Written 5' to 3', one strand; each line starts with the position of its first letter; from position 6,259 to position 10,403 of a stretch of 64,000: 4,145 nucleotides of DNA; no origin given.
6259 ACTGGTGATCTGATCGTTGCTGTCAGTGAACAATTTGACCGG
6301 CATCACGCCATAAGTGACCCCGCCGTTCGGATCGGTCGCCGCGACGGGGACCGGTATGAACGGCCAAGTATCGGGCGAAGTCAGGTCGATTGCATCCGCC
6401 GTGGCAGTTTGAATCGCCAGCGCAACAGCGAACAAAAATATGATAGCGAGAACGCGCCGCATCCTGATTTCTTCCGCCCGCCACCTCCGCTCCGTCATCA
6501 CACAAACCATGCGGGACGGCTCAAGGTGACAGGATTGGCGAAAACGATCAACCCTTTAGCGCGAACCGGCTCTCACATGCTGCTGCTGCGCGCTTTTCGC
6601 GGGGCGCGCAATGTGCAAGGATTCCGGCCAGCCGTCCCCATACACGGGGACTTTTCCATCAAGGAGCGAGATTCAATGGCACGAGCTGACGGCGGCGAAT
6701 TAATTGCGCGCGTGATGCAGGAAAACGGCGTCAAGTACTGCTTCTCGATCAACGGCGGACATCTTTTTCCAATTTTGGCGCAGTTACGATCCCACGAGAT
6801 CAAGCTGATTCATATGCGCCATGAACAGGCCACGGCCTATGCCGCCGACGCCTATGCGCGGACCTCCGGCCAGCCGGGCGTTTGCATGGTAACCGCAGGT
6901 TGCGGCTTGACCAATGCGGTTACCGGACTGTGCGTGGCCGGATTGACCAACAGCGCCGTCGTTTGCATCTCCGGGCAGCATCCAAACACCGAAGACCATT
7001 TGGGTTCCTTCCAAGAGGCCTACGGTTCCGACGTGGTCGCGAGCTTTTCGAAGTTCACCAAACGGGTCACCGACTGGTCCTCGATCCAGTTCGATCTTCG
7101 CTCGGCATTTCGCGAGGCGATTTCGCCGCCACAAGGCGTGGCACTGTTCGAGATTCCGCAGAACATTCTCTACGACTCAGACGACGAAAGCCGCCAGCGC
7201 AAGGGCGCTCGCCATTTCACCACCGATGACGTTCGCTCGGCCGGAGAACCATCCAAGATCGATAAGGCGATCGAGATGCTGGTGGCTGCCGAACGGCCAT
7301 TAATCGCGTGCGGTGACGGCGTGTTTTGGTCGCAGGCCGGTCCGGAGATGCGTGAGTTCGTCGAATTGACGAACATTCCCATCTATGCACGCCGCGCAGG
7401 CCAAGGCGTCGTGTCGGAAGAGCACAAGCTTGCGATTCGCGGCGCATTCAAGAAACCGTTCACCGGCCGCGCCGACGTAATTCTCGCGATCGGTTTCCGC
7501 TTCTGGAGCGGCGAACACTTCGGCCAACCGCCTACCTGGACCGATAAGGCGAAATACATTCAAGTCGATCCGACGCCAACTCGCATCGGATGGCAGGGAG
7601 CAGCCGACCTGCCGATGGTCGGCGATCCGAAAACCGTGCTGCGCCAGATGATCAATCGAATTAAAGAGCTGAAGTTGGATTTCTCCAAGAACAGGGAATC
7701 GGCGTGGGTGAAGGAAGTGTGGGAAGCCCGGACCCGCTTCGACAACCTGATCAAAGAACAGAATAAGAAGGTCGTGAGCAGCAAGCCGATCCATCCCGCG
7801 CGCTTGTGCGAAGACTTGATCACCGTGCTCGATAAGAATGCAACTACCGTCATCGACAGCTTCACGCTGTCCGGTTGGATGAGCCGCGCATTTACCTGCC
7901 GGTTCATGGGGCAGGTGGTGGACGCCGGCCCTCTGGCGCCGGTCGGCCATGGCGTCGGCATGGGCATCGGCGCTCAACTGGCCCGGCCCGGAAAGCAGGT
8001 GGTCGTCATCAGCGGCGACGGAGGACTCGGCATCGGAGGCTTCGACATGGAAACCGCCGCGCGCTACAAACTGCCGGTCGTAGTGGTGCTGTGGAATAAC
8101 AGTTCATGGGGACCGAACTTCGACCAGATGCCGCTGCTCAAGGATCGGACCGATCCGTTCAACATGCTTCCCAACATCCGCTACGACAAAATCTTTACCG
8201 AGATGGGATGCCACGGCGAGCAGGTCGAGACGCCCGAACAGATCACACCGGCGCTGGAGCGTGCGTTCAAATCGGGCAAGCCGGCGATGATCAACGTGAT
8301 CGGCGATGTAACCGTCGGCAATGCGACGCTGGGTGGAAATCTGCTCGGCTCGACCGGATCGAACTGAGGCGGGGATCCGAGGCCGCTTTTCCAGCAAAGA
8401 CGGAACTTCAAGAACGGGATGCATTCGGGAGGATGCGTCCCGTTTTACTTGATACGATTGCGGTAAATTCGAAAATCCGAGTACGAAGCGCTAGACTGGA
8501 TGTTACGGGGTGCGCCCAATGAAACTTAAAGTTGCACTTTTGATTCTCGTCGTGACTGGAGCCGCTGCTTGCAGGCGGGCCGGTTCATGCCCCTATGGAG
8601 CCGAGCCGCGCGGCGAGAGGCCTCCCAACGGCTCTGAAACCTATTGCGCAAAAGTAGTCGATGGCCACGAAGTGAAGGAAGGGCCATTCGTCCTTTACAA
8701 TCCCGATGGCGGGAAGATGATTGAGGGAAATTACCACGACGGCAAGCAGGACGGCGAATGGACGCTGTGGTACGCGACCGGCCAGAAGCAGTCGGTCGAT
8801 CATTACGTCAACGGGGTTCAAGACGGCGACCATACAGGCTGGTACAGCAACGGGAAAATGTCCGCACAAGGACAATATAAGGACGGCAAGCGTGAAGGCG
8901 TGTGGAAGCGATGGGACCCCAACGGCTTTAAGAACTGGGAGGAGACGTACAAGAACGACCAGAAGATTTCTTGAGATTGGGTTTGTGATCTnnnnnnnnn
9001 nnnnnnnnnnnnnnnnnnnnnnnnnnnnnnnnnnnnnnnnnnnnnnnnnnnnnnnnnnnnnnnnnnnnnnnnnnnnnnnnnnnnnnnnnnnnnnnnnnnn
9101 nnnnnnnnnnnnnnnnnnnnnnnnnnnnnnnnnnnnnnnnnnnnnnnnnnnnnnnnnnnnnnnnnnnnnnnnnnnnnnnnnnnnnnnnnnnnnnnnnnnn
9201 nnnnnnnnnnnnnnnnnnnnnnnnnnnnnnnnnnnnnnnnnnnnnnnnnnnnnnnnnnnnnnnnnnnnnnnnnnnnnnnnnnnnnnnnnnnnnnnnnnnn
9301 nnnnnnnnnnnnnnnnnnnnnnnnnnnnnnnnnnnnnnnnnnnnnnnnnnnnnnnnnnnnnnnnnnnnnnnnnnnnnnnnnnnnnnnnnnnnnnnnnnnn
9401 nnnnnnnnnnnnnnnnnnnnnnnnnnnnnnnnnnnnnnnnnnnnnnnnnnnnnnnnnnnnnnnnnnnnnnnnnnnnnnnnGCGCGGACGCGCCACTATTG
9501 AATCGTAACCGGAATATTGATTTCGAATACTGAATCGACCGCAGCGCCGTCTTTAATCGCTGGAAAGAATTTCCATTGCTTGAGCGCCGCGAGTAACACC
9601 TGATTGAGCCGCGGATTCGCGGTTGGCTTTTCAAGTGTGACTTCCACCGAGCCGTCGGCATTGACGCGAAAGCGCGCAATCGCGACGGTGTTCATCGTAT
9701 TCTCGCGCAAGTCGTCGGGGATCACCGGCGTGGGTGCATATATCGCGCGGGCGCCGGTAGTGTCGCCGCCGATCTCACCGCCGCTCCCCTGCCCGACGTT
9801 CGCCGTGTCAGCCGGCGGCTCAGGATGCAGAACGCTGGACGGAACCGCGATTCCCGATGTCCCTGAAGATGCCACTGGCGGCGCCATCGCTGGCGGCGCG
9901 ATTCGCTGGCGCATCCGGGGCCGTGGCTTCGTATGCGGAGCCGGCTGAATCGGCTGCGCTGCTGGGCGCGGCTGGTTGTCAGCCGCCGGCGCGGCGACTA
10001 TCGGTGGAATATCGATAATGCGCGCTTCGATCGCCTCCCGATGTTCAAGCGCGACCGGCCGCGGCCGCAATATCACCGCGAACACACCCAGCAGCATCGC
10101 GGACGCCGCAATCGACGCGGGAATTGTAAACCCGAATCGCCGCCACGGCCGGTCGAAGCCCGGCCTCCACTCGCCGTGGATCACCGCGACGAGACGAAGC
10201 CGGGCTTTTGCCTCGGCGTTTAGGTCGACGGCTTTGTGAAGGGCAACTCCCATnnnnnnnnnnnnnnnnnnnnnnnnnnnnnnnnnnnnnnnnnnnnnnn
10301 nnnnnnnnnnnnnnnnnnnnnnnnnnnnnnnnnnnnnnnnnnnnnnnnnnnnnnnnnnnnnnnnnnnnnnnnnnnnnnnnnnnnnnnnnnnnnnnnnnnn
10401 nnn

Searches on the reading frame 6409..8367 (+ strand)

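Call 7: search_protein_families(library=pfam, proteins=[window:6409-8367:+], max_evalue=0.01)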
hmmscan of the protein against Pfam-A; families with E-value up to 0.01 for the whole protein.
window:6409-8367:+ (652 aa): 3 families
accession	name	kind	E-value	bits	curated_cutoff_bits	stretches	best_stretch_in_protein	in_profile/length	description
PF02776.23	TPP_enzyme_N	-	1.7e-34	118.6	26.8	1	94-203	2-113/119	Thiamine pyrophosphate enzyme, N-terminal TPP binding domain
PF02775.26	TPP_enzyme_C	-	1.3e-29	103.4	21.9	1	488-630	6-151/151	Thiamine pyrophosphate enzyme, C-terminal TPP binding domain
PF00205.28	TPP_enzyme_M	-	1e-26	93.7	30.4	1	284-413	1-136/137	Thiamine pyrophosphate enzyme, central domain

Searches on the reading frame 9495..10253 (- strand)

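Call 39: search_protein_families(library=pfam, proteins=[window:9495-10253:-], max_evalue=0.0001)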
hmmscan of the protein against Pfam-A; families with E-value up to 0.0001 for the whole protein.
window:9495-10253:- (252 aa): 2 families
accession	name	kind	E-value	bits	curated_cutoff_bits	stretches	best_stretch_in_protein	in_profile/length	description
PF03544.19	TonB_C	-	1.6e-05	25.7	24.6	1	177-247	4-75/79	Gram-negative bacterial TonB protein C-terminal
PF13103.11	TonB_2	-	5.6e-05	23.6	22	0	185-244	22-82/85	TonB C terminal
